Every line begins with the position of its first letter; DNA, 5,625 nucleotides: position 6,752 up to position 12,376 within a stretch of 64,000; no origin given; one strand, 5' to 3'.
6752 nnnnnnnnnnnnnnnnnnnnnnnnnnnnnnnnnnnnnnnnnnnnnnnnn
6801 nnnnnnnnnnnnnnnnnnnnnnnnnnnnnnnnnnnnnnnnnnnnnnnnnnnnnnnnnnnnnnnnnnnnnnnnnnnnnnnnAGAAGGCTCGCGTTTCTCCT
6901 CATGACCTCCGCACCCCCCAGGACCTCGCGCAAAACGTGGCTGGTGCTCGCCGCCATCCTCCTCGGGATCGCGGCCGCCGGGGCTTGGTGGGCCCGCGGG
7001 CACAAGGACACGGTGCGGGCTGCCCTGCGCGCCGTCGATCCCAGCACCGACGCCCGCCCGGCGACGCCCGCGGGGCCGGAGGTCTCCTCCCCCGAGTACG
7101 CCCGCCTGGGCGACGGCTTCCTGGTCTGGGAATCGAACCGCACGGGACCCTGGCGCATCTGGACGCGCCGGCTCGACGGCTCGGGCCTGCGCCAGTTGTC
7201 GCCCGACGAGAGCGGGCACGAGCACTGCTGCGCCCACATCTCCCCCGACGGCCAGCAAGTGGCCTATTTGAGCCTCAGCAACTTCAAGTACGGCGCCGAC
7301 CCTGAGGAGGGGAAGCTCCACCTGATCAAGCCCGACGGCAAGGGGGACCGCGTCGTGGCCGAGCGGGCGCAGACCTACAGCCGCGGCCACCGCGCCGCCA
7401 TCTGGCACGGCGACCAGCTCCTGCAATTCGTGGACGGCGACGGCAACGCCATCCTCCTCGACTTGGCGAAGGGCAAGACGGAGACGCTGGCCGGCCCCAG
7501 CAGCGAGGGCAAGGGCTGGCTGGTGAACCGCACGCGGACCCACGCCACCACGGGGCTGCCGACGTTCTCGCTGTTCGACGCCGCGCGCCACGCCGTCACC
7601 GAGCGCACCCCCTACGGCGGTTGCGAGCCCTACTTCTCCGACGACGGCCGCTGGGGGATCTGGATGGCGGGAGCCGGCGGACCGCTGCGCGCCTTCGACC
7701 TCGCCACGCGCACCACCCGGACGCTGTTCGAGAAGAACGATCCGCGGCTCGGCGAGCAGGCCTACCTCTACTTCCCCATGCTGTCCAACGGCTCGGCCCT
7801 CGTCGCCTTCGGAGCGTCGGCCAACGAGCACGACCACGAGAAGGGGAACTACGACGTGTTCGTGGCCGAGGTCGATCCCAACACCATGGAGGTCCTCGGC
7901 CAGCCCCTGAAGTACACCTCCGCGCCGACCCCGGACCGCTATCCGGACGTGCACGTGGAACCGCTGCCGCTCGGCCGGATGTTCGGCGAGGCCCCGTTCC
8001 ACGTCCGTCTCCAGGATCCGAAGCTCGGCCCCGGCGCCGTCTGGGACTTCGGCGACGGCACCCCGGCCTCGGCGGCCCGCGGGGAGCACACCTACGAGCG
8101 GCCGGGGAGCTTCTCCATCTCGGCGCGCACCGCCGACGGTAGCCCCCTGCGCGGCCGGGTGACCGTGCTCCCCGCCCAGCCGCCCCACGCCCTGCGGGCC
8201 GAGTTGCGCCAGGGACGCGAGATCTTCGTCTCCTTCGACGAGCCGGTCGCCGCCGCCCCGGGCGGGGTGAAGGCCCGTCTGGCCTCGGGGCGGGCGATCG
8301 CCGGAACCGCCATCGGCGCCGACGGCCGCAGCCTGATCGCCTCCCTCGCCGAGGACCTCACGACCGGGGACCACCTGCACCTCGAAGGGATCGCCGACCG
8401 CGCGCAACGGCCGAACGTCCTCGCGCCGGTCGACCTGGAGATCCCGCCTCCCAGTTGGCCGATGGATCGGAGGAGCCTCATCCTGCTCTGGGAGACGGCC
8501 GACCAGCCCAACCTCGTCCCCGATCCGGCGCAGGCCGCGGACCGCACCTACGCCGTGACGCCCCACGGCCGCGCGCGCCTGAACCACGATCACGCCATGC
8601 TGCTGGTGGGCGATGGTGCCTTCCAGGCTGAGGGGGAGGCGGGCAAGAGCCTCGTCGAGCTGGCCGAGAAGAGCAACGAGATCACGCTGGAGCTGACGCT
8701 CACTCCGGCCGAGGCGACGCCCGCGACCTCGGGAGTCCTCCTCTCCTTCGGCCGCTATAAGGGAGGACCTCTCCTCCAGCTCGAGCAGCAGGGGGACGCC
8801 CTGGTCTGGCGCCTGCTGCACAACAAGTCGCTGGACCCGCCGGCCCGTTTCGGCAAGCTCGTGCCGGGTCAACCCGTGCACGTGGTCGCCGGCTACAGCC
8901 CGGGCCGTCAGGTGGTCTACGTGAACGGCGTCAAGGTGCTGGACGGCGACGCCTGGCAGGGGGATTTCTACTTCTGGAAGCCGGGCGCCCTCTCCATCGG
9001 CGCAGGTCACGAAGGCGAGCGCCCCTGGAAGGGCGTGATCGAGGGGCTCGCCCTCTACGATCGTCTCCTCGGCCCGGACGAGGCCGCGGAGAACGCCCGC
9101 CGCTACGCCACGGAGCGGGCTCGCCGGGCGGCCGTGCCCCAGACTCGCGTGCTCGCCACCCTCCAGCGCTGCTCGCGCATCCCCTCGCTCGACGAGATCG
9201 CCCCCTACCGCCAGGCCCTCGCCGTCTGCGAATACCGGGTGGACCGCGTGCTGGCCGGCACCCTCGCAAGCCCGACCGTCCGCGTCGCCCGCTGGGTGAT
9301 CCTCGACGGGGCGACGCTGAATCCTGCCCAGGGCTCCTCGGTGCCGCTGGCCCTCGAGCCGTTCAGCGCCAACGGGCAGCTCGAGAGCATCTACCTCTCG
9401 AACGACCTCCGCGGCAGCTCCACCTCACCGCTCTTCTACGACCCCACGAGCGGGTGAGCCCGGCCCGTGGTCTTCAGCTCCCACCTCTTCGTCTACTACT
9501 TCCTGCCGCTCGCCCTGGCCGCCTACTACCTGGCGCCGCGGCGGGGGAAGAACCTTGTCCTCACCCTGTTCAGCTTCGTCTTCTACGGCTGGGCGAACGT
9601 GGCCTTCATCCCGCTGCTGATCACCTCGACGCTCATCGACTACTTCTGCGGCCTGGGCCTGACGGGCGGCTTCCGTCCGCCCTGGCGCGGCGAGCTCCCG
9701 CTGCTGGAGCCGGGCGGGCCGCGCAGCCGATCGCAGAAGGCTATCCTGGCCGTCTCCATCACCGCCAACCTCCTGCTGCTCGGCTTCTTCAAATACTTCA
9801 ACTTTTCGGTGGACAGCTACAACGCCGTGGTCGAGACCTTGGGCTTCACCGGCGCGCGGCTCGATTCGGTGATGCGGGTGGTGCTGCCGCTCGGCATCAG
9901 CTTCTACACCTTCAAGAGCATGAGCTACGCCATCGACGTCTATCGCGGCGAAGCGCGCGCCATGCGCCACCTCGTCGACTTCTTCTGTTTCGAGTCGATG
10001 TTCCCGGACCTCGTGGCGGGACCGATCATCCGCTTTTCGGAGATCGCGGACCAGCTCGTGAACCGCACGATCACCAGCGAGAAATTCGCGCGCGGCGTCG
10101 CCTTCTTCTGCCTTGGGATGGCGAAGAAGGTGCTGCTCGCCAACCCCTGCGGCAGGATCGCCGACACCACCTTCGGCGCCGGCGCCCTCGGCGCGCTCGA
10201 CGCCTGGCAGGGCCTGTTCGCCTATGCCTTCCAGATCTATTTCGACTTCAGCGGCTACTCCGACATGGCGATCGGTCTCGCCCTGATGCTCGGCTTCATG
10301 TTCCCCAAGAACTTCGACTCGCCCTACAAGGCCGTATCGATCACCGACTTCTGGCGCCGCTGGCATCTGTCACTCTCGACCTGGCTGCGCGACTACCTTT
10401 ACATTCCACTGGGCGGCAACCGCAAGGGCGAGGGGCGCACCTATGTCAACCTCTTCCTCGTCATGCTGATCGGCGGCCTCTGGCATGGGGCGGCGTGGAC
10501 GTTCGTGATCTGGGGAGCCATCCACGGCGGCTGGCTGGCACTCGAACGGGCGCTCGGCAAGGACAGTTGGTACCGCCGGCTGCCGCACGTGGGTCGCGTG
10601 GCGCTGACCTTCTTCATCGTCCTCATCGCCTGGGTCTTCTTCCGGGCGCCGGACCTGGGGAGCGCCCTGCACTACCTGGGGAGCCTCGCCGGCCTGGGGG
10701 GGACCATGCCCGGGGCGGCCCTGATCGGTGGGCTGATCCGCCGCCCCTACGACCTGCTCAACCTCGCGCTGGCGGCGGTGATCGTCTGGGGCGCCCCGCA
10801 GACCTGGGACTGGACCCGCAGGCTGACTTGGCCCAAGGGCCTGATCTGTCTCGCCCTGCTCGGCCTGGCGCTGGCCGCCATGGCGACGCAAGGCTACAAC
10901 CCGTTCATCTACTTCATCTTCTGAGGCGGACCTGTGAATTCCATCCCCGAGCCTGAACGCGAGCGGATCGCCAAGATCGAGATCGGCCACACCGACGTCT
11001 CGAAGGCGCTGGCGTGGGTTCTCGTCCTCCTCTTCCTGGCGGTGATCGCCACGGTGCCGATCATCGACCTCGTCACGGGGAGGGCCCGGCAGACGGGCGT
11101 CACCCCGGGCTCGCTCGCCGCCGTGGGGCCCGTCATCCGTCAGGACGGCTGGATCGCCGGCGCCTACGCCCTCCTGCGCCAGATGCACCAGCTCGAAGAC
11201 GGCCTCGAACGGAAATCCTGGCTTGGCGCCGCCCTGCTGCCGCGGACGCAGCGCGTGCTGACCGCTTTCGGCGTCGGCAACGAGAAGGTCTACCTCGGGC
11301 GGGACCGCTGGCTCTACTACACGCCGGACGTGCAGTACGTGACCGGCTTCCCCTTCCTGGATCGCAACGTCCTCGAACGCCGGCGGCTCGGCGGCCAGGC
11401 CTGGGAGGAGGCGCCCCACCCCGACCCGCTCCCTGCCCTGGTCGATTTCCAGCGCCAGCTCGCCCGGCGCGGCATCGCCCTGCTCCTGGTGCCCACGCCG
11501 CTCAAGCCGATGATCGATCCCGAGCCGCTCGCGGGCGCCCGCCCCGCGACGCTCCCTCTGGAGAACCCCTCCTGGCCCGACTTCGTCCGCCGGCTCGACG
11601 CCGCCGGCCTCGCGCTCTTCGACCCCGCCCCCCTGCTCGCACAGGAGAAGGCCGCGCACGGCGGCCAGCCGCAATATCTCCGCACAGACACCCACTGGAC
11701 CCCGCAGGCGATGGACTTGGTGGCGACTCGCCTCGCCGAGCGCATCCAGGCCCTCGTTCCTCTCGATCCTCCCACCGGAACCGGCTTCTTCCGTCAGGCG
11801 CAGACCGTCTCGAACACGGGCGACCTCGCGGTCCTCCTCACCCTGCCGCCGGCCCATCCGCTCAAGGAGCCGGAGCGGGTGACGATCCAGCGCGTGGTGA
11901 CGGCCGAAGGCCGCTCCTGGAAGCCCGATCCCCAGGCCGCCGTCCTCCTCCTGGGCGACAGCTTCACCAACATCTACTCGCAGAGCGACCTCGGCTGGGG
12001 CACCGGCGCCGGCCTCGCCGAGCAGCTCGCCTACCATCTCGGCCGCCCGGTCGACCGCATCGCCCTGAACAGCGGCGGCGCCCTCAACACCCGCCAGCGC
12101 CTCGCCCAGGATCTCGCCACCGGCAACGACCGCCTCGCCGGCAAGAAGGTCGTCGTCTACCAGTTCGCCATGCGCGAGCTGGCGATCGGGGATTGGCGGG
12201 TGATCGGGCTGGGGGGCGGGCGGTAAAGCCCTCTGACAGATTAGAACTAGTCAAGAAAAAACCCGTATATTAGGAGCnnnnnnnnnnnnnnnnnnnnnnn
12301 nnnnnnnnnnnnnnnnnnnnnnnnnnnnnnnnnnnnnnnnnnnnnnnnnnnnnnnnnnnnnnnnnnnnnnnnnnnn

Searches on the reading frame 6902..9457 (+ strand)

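Call 96: search_protein_families(library=pfam, proteins=[window:6902-9457:+], max_evalue=0.0001)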
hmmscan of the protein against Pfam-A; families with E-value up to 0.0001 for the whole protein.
window:6902-9457:+ (851 aa): 3 families
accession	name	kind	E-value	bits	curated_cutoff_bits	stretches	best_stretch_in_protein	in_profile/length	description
PF13385.13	Laminin_G_3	-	2.1e-10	41.4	27.6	1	591-727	16-149/151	Concanavalin A-like lectin/glucanases superfamily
PF18911.6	PKD_4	-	3.4e-06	27.5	27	1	380-414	38-72/85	PKD domain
PF00801.26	PKD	-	1.3e-05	25.6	23.5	0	380-413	33-68/80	PKD domain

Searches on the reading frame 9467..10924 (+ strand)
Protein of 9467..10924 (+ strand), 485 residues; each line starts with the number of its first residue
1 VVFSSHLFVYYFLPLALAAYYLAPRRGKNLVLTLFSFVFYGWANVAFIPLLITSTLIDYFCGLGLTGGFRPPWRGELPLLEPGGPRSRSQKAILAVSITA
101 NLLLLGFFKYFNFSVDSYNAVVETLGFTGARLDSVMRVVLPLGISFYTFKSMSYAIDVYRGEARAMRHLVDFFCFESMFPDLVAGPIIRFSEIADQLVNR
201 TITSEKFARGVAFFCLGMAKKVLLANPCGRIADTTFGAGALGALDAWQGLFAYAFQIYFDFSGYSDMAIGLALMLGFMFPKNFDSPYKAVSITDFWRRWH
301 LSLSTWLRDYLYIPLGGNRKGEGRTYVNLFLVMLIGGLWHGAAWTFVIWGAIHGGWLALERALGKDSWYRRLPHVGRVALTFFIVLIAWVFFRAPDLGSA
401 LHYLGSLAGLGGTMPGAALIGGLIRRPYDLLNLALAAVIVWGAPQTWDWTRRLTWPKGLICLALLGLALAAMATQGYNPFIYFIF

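Call 96: search_protein_families(library=pfam, proteins=[window:9467-10924:+], max_evalue=0.0001)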
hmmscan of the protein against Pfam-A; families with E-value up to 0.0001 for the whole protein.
window:9467-10924:+ (485 aa): 2 families
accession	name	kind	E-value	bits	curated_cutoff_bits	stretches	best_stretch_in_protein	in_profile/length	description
PF03062.24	MBOAT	-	3e-29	102.8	27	1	164-364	76-298/337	MBOAT, membrane-bound O-acyltransferase family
PF13813.11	MBOAT_2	-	2.4e-06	28.2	25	1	280-343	2-67/85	Membrane bound O-acyl transferase family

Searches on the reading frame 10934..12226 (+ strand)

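Call 96: search_protein_families(library=pfam, proteins=[window:10934-12226:+], max_evalue=0.0001)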
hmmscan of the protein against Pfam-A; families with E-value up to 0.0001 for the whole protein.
window:10934-12226:+ (430 aa): 1 family
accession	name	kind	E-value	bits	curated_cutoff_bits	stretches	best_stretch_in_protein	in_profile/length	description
PF16822.11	ALGX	-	1.1e-30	107.7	26.5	1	119-412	1-267/268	SGNH hydrolase-like domain, acetyltransferase AlgX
